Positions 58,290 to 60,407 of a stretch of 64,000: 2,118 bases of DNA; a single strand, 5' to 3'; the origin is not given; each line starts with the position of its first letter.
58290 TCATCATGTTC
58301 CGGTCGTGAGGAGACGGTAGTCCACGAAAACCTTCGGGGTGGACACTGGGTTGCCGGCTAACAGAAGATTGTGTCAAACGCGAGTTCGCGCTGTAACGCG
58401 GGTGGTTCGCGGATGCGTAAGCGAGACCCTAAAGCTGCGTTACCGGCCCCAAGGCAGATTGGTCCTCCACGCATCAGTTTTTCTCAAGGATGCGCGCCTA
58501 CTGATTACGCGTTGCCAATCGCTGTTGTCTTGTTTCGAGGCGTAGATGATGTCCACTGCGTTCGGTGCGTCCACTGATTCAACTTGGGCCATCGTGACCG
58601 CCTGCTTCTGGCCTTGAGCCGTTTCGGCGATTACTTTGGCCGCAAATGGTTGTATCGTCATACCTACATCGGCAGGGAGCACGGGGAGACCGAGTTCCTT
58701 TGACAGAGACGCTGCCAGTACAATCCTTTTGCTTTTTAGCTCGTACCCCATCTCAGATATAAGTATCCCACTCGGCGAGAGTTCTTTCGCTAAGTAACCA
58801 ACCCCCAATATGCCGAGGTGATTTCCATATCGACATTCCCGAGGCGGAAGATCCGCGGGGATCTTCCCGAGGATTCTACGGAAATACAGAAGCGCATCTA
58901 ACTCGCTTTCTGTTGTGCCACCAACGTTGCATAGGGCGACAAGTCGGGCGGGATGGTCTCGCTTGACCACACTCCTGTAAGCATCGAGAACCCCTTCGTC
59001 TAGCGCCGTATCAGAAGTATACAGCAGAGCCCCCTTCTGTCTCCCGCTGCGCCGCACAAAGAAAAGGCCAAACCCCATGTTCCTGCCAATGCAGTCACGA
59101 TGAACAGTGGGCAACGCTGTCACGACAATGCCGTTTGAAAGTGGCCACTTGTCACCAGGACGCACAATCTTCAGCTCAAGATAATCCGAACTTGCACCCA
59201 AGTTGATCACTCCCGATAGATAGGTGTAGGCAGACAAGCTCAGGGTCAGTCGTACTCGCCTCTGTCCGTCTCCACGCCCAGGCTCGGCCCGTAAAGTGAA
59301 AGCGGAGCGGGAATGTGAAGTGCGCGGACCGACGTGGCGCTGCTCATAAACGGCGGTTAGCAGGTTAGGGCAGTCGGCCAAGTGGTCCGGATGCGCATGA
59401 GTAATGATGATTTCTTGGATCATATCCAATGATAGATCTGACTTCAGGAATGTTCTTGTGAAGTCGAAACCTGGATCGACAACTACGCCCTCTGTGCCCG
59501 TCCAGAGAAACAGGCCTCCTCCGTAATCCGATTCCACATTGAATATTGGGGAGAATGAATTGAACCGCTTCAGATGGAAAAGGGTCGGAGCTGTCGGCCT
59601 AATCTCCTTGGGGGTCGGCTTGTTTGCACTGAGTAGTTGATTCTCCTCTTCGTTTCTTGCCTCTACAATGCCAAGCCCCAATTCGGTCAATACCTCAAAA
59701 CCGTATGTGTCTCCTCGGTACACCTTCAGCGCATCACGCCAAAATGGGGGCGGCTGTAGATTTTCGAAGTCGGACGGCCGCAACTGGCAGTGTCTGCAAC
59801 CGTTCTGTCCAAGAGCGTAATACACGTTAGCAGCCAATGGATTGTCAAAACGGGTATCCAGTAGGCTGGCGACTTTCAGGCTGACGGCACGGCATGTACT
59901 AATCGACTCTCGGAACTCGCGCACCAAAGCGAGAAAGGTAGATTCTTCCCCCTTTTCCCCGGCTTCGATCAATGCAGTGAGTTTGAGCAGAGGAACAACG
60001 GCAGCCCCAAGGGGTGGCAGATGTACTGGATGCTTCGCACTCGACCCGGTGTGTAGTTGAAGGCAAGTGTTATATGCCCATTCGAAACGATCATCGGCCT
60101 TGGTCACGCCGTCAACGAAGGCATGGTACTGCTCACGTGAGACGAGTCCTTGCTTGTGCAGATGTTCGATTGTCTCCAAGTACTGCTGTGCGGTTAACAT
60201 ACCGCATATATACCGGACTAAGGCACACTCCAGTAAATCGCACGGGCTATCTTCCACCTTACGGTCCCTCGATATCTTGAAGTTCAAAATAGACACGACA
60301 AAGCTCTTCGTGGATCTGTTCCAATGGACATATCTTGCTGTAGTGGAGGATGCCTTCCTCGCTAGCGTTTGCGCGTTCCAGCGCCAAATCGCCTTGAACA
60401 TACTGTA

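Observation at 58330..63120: Low-GC island carrying a two-gene operon (882-aa P-loop NTPase plus about 586-aa MBL-fold hydrolase) with no recognisable described family: candidate novel defence-like system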

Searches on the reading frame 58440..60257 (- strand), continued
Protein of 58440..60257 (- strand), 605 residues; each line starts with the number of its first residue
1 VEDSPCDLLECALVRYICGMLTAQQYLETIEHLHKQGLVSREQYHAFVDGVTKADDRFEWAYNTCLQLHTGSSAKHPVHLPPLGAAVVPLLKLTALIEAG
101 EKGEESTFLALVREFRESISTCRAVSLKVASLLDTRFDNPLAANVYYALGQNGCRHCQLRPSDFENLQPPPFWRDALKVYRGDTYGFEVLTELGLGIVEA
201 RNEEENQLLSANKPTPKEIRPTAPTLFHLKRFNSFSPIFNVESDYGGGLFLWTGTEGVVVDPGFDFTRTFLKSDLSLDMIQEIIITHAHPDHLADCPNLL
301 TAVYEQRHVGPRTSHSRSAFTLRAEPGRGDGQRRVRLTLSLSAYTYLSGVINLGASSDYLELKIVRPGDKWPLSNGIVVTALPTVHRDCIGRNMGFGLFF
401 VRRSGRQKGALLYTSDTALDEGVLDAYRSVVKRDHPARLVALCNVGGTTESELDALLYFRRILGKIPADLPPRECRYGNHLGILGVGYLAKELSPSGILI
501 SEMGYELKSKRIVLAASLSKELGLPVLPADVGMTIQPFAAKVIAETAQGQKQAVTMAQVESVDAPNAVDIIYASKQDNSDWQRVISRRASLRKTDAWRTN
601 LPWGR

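Call 43: fold_search(model_id=the predicted structure, library=pdb)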
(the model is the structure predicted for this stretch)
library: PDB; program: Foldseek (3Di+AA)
matches with E <= 10: 612; with E <= 0.001: 172
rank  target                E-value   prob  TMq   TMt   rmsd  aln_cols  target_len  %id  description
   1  6kns_B                2.4e-11  1.00  0.35  0.83   3.7       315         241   13  Crystal structure of the metallo-beta-lactamase fold protein YhfI from Bacillus subtilis (space group I4122) (released 2019-09-18)
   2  6kns_C                2.6e-11  1.00  0.35  0.84   3.3       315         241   12  Crystal structure of the metallo-beta-lactamase fold protein YhfI from Bacillus subtilis (space group I4122) (released 2019-09-18)
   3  6kns_D                3.0e-11  1.00  0.35  0.83   3.4       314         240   12  Crystal structure of the metallo-beta-lactamase fold protein YhfI from Bacillus subtilis (space group I4122) (released 2019-09-18)
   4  6knt_C                3.2e-11  1.00  0.35  0.82   3.9       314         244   14  Crystal structure of the metallo-beta-lactamase fold protein YhfI from Bacillus subtilis (space group P4332) (released 2019-09-18)
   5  6kns_A                3.9e-11  1.00  0.36  0.82   3.9       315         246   15  Crystal structure of the metallo-beta-lactamase fold protein YhfI from Bacillus subtilis (space group I4122) (released 2019-09-18)
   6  1zkp_C                9.7e-11  1.00  0.36  0.83   4.3       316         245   12  1.5A Resolution Crystal Structure of a Metallo Beta Lactamase Family Protein, the ELAC Homolgue of Bacillus anthracis, (released 2005-06-21)
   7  6knt_B                1.2e-10  1.00  0.35  0.80   4.0       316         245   14  Crystal structure of the metallo-beta-lactamase fold protein YhfI from Bacillus subtilis (space group P4332) (released 2019-09-18)
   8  1zkp_A                1.3e-10  1.00  0.35  0.80   4.0       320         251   12  1.5A Resolution Crystal Structure of a Metallo Beta Lactamase Family Protein, the ELAC Homolgue of Bacillus anthracis, (released 2005-06-21)
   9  8gyg_B                3.1e-10  1.00  0.35  0.66   9.0       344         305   13  Purification ,Crystallization and X-ray Diffraction analysis of a novel arysulfatase from Pseudoalteromonas atlantica  (released 2023-10-18)
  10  8gyg_A                3.6e-10  1.00  0.35  0.69   8.3       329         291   14  Purification ,Crystallization and X-ray Diffraction analysis of a novel arysulfatase from Pseudoalteromonas atlantica  (released 2023-10-18)
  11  7bzi_E                3.6e-10  1.00  0.34  0.54   6.9       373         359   11  The mutant variant of PNGM-1. H91 was substituted for alanine to study metal coordination. (released 2021-04-28)
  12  7u2r                  4.4e-10  1.00  0.32  0.72   4.9       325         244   14  Structure of Paenibacillus sp. J14 Apyc1 (released 2022-04-20)
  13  7bzi_F                5.3e-10  1.00  0.36  0.56  15.4       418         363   11  The mutant variant of PNGM-1. H91 was substituted for alanine to study metal coordination. (released 2021-04-28)
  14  6j4n_A                5.9e-10  1.00  0.35  0.54   5.9       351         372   10  Structure of papua new guinea MBL-1(PNGM-1) native (released 2019-02-27)
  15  7byq_A                5.9e-10  1.00  0.34  0.54  14.8       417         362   12  The mutant variant of PNGM-1. H279A was substituted for alanine to study metal coordination. (released 2021-04-28)
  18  1y44_A                1.2e-09  1.00  0.35  0.74   4.7       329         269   12  Crystal structure of RNase Z (released 2005-01-25)
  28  7u2s_A                5.9e-09  1.00  0.33  0.72   4.3       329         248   12  Structure of Paenibacillus xerothermodurans Apyc1 in the apo state (released 2022-04-20)
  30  7u2s_B                9.3e-09  1.00  0.30  0.67   4.4       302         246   12  Structure of Paenibacillus xerothermodurans Apyc1 in the apo state (released 2022-04-20)
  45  1y44_B                1.4e-07  1.00  0.33  0.63   5.8       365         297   11  Crystal structure of RNase Z (released 2005-01-25)
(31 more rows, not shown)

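Call 51: search_protein_families(library=phrogs, proteins=[window:58440-60257:-], max_evalue=1)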
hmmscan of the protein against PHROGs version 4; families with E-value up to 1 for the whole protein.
window:58440-60257:- (605 aa): 2 families
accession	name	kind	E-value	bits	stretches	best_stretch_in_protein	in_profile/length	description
phrog_392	-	other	1e-05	26.2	1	254-304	26-76/348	metal-dependent hydrolase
phrog_14429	-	other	0.068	13.5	1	248-298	41-92/266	hydrolase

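Call 88: search_protein_families(library=padloc, proteins=[P0008], max_evalue=0.1)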
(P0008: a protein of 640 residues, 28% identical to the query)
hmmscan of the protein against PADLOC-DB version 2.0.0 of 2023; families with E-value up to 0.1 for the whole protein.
P0008 (640 aa): 2 families
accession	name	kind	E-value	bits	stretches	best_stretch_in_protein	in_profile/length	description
PDLC04675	PDC-M48B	-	0.0076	13.5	1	312-339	54-81/291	-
PDLC03805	RTasMBL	-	0.015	12.5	0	286-340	14-71/322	DRT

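Call 94: find_related_loci(query=A2, collection=viral_contigs, flank=8000)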
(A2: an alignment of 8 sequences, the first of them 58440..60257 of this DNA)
Query A2 (605 aa) in viral_contigs; peptide patterns used: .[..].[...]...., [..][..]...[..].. (x = any residue, [..] = any of these).
82 stretches matched a pattern; 1 encode a relative of the query (tblastn E <= 1e-3); 1 distinct loci.
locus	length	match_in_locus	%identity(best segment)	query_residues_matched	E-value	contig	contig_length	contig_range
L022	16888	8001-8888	26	198-515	7e-16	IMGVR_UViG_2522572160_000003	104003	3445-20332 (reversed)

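Call 97: search_protein_families(library=pfam, proteins=[L022:3163-4467:+, L022:4480-5622:+, L022:5732-7003:+, L022:7125-9107:+, L022:8995-10149:+, L022:10167-11477:+], max_evalue=0.001)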
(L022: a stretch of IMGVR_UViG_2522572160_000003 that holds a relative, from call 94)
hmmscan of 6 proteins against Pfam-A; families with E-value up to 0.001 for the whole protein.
L022:3163-4467:+ (434 aa): 2 families
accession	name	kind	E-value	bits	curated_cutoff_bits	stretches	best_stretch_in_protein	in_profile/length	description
PF04055.27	Radical_SAM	-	5.3e-18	66.2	29.5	1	189-341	4-162/166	Radical SAM superfamily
PF02310.24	B12-binding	-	2.2e-16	60.2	32.1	1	26-133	12-117/121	B12 binding domain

L022:4480-5622:+ (380 aa): 2 families
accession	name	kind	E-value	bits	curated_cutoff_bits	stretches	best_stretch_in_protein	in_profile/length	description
PF04055.27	Radical_SAM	-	1.2e-16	61.8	29.5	1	43-168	4-139/166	Radical SAM superfamily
PF13186.11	SPASM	-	3.3e-06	27.7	21.5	1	299-356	9-66/67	Iron-sulfur cluster-binding domain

L022:5732-7003:+ (423 aa): 2 families
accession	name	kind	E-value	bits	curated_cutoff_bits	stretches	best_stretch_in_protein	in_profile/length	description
PF04055.27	Radical_SAM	-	1.7e-19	71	29.5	1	72-230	2-166/166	Radical SAM superfamily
PF13353.11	Fer4_12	-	0.00012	22.8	22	1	74-175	12-116/137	4Fe-4S single cluster domain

L022:7125-9107:+ (660 aa): 2 families
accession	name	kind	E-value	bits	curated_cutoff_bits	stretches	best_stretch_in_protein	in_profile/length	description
PF12706.13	Lactamase_B_2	-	1.5e-09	38.2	27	1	359-509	3-148/200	Beta-lactamase superfamily domain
PF00753.33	Lactamase_B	-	3.8e-07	30.7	22.7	1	355-430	14-93/196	Metallo-beta-lactamase superfamily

L022:8995-10149:+ (384 aa): 2 families
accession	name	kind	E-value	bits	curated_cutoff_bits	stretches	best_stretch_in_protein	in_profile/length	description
PF13186.11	SPASM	-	7.6e-10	39.4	21.5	1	286-347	1-53/67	Iron-sulfur cluster-binding domain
PF04055.27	Radical_SAM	-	5.5e-08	33.6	29.5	1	87-231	6-150/166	Radical SAM superfamily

L022:10167-11477:+ (436 aa): 1 family
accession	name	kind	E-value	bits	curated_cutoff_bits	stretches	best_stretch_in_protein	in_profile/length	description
PF04055.27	Radical_SAM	-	4.6e-20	72.9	29.5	1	79-224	2-159/166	Radical SAM superfamily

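Call 125: search_protein_families(library=pfam, proteins=[L001:5447-6430:+, L001:470-1603:-], max_evalue=0.05)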
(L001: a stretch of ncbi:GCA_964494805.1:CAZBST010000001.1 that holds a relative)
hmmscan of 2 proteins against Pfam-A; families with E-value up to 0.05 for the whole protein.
L001:5447-6430:+ (327 aa): 1 family
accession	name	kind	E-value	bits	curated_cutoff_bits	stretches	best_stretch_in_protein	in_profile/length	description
PF07963.17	N_methyl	-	1.1e-05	25.2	21.2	1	6-26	7-27/27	Prokaryotic N-terminal methylation motif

L001:470-1603:- (377 aa): 0 families

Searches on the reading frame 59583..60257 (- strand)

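Call 50: search_protein_families(library=pfam, proteins=[window:59583-60257:-], max_evalue=10)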
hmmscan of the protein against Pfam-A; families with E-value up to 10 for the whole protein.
window:59583-60257:- (225 aa): 1 family
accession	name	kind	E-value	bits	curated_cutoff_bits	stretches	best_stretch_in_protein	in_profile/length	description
PF14178.11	YppF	-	0.21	12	24.7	1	8-40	24-56/59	YppF-like protein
